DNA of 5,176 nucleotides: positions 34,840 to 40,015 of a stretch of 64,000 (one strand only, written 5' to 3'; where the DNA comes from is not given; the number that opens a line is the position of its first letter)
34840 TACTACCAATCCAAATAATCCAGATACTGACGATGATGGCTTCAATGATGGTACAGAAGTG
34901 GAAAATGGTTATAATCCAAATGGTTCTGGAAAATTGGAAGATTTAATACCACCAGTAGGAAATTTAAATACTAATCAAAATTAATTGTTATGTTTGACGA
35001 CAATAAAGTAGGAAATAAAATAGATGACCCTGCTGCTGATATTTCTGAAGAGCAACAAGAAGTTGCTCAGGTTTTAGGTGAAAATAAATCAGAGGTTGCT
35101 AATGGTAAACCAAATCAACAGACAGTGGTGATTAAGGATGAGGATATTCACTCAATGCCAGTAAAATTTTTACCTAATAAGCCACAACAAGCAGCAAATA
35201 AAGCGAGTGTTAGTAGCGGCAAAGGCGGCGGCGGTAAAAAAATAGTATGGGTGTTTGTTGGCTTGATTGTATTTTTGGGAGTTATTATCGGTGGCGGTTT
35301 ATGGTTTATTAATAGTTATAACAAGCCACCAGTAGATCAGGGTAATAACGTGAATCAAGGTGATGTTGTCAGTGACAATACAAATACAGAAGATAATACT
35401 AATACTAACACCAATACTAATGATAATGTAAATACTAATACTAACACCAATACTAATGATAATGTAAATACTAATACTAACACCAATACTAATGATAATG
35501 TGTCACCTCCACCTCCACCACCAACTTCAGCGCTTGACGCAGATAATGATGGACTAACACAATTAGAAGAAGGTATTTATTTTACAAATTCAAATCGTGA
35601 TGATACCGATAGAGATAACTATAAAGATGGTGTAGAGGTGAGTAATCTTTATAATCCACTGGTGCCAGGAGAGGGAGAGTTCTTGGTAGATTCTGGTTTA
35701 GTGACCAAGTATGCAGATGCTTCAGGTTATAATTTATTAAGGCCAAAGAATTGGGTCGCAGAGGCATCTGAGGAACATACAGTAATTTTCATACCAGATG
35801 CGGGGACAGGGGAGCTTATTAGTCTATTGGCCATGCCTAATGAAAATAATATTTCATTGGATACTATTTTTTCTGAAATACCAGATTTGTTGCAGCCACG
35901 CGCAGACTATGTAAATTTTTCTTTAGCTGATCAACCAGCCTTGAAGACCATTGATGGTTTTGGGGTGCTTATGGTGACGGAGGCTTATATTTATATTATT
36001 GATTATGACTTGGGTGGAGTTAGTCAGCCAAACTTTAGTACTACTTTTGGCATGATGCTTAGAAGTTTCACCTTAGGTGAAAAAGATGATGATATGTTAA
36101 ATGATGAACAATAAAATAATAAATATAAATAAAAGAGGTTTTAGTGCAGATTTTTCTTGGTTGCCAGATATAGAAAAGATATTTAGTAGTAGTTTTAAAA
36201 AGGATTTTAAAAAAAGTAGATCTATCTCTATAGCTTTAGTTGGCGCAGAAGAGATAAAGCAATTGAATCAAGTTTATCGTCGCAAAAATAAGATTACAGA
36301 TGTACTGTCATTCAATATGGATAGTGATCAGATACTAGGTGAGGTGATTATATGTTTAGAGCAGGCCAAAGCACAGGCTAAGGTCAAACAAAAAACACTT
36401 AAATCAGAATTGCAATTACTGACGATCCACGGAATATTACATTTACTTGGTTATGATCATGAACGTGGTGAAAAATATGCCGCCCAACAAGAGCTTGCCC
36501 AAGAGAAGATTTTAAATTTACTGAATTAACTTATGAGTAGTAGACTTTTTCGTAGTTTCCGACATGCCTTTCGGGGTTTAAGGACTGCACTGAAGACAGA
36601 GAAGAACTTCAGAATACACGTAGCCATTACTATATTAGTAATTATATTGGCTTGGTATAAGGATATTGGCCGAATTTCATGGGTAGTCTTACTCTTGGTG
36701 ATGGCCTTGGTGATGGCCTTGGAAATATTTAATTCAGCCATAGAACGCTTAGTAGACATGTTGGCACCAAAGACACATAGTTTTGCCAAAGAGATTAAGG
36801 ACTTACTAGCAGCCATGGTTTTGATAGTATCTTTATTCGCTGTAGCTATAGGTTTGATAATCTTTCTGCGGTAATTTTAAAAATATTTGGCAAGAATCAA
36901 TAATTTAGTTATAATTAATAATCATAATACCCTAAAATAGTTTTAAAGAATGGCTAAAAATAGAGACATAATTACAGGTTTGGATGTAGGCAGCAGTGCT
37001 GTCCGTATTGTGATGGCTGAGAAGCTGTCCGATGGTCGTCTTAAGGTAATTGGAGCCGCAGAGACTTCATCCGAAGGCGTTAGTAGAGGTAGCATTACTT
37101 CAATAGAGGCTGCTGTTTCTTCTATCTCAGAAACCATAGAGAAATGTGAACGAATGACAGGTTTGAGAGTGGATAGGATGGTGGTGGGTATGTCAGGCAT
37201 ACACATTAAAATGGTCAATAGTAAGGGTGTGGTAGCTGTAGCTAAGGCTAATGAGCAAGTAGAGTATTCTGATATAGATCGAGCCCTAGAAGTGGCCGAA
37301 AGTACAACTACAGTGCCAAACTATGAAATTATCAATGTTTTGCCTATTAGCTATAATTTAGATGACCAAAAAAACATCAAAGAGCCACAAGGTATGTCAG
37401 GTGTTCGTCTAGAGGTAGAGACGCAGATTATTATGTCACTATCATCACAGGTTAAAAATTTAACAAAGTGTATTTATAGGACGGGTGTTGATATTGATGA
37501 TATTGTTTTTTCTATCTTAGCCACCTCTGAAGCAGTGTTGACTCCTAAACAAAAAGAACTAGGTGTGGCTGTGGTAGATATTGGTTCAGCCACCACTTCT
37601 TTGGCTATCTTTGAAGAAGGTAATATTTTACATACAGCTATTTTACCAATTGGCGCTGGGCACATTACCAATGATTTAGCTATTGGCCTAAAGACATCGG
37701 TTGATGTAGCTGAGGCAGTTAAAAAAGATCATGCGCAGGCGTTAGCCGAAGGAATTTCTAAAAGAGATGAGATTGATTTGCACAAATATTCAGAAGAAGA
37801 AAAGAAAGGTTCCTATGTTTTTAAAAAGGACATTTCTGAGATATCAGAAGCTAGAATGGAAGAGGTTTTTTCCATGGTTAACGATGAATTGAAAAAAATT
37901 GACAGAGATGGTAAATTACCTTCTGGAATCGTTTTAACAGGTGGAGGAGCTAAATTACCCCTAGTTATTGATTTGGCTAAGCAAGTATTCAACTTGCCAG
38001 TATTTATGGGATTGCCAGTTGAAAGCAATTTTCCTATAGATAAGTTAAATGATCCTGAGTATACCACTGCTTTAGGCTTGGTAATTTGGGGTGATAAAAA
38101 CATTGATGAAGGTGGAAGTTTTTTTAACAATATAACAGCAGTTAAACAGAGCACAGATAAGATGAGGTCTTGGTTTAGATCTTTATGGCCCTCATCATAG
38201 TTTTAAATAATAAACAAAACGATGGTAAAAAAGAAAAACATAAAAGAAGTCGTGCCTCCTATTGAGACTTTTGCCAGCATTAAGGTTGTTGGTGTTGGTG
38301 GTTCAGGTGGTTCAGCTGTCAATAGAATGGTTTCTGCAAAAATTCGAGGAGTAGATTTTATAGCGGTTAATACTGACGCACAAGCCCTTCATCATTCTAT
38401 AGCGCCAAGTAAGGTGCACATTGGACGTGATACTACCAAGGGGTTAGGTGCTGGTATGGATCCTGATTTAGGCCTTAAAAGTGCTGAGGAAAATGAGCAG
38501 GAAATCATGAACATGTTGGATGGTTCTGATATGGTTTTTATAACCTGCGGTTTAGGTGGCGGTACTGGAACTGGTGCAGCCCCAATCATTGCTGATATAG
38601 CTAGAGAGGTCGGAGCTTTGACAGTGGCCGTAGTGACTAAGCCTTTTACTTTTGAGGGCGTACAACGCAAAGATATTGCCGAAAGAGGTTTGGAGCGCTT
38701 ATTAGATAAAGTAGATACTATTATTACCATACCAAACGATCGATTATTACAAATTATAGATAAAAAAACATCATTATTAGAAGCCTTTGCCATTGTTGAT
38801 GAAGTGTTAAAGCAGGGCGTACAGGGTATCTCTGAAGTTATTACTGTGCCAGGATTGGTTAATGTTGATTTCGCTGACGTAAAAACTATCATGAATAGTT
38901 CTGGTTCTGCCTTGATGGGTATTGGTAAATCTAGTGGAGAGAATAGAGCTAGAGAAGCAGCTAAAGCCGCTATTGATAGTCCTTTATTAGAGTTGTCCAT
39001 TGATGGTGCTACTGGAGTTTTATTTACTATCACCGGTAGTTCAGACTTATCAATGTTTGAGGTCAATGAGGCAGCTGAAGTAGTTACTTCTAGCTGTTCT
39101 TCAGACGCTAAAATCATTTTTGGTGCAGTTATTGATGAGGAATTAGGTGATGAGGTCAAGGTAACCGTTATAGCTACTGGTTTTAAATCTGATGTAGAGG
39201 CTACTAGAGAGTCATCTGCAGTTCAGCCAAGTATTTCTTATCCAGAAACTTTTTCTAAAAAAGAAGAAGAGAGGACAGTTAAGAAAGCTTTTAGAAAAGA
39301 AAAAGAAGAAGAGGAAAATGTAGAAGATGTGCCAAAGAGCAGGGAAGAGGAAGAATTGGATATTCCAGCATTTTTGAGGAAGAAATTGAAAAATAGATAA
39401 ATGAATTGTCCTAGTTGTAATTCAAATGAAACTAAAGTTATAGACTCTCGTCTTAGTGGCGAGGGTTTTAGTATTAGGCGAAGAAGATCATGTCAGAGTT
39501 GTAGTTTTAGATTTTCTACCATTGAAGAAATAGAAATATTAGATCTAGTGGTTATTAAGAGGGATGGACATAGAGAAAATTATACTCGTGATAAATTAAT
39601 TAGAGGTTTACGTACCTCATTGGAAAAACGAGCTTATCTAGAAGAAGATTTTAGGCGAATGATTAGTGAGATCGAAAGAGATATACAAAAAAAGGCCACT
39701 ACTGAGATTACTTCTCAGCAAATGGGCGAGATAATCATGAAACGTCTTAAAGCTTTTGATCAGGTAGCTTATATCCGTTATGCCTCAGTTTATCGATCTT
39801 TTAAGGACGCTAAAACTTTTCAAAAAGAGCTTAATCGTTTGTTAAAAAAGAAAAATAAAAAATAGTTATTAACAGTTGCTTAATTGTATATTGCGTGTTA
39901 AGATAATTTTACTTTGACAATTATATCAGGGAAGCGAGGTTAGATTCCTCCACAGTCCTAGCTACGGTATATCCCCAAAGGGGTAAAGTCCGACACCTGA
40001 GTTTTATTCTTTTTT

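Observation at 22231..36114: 14-kb cell-surface locus: 3114-aa giant multidomain protein plus a paralog sharing a TrbC/VirB2-like two-helix N-terminal module, followed by Cys-rich and Ca-binding-repeat membrane proteins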

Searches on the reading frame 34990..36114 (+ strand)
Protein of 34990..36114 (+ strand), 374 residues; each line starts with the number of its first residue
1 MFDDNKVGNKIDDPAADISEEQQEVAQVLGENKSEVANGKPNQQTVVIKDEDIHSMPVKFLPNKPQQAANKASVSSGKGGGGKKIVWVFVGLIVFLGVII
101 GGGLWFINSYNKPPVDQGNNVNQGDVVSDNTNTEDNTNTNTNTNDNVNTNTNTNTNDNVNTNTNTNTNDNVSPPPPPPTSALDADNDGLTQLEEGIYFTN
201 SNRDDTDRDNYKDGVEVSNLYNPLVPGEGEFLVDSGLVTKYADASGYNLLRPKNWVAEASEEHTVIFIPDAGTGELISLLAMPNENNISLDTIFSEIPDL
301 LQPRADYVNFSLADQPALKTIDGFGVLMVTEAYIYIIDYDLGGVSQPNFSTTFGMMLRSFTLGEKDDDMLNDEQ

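Call 6: search_protein_families(library=pfam, proteins=[window:34990-36114:+], max_evalue=0.01)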
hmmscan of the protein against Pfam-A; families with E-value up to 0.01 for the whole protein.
window:34990-36114:+ (374 aa): 0 families

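Call 7: search_protein_families(library=ncbifam, proteins=[window:34990-36114:+], max_evalue=0.01)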
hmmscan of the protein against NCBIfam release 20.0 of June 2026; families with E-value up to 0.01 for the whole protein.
window:34990-36114:+ (374 aa): 1 family
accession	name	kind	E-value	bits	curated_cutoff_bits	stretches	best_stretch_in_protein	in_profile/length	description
NF010495.0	PRK13914.1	equivalog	8.5e-05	21.7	647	1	122-170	313-360/481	invasion associated endopeptidase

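Call 68: search_solved_structures(query=window:34990-36111:+, max_evalue=1)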
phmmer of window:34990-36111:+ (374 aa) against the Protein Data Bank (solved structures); distinct sequences matched with E-value up to 1: 1.
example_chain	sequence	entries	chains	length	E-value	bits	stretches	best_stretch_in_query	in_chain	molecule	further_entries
7mrw_A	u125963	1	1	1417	0.3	13.2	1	118-162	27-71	Cytoadherence linked asexual protein 3.1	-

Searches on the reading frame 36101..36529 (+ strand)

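Call 6: search_protein_families(library=pfam, proteins=[window:36101-36529:+], max_evalue=0.01)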
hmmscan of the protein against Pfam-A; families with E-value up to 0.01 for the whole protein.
window:36101-36529:+ (142 aa): 1 family
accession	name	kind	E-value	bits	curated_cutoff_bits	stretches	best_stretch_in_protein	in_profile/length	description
PF02130.23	YbeY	-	1.1e-33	116.3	25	1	23-139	10-127/129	Endoribonuclease YbeY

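Call 7: search_protein_families(library=ncbifam, proteins=[window:36101-36529:+], max_evalue=0.01)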
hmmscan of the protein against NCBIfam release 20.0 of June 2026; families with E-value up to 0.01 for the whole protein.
window:36101-36529:+ (142 aa): 2 families
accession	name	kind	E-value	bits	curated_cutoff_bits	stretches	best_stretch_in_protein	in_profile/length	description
TIGR00043.2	TIGR00043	equivalog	8.6e-34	116.3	45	1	23-141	13-142/146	rRNA maturation RNase YbeY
NF010570.0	PRK13963.1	equivalog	1.2e-19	70.7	274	1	39-140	149-253/261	rRNA maturation RNase YbeY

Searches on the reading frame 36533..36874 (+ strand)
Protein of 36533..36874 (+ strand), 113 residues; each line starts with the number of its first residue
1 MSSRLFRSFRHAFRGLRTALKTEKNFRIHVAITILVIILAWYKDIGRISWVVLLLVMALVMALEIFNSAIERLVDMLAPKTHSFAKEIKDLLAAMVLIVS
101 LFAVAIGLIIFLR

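Call 6: search_protein_families(library=pfam, proteins=[window:36533-36874:+], max_evalue=0.01)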
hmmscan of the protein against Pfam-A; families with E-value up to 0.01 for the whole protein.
window:36533-36874:+ (113 aa): 1 family
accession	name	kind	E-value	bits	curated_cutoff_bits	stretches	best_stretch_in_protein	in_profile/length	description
PF01219.24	DAGK_prokar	-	8.3e-33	112.7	22.3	1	10-111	1-102/102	Prokaryotic diacylglycerol kinase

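Call 7: search_protein_families(library=ncbifam, proteins=[window:36533-36874:+], max_evalue=0.01)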
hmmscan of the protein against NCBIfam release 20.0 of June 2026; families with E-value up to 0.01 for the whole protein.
window:36533-36874:+ (113 aa): 0 families

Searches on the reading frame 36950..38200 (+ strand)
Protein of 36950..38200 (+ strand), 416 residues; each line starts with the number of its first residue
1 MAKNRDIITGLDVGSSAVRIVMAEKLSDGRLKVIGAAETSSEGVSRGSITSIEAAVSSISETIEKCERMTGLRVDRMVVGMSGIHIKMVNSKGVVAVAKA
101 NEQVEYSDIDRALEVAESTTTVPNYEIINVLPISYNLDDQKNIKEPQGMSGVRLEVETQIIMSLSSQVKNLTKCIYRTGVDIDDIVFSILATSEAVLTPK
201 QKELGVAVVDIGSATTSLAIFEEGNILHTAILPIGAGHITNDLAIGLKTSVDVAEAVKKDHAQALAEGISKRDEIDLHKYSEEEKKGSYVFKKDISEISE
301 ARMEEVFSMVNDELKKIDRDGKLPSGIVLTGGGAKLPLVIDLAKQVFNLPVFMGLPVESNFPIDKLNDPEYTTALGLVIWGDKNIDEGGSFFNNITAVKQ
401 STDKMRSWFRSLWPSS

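Call 9: search_protein_families(library=pfam, proteins=[window:36950-38200:+], max_evalue=0.001)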
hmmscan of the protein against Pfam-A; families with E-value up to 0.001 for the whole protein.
window:36950-38200:+ (416 aa): 5 families
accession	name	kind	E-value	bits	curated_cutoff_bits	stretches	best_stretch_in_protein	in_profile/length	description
PF14450.12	FtsA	-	2.4e-32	112.4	31.8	1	207-376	1-127/127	Cell division protein FtsA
PF02491.25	SHS2_FTSA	-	2.2e-22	79.6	25.4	1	83-161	1-78/79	SHS2 domain inserted in FTSA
PF11104.14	PilM_2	-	5.2e-08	32.6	27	1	191-261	167-237/340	Type IV pilus assembly protein PilM;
PF06723.19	MreB_Mbl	-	1.1e-06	28.2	27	1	202-353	143-303/327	MreB/Mbl protein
PF06277.17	EutA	-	8.5e-05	22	27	1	196-245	135-184/475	Ethanolamine utilisation protein EutA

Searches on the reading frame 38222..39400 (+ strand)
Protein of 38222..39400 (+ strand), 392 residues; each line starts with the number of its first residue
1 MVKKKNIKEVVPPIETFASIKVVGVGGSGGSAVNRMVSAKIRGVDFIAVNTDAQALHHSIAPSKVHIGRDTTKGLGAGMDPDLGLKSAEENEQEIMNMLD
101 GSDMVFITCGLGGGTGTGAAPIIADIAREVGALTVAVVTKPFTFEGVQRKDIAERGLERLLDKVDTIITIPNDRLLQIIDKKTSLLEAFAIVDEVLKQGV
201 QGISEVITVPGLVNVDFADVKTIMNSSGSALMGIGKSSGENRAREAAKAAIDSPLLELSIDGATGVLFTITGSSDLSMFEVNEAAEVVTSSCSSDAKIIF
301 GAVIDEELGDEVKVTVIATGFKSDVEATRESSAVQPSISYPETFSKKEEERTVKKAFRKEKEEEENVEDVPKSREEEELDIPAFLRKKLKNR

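Call 9: search_protein_families(library=pfam, proteins=[window:38222-39400:+], max_evalue=0.001)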
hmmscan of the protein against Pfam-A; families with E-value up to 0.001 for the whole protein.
window:38222-39400:+ (392 aa): 2 families
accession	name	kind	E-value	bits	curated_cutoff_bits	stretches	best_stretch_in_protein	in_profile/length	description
PF00091.31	Tubulin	-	2.7e-48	165.2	33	1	19-180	1-190/190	Tubulin/FtsZ family, GTPase domain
PF12327.13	FtsZ_C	-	1e-35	122.4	27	1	228-322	1-95/95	FtsZ family, C-terminal domain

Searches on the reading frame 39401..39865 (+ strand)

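Call 9: search_protein_families(library=pfam, proteins=[window:39401-39865:+], max_evalue=0.001)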
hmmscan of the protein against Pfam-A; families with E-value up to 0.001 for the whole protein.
window:39401-39865:+ (154 aa): 2 families
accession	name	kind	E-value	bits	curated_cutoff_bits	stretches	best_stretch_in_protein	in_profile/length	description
PF22811.2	Zn_ribbon_NrdR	-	1.2e-18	67.2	27.2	1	1-42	1-42/42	Transcriptional repressor NrdR-like, N-terminal domain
PF03477.21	ATP-cone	-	4.3e-17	62.9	25.8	1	50-136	2-87/88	ATP cone domain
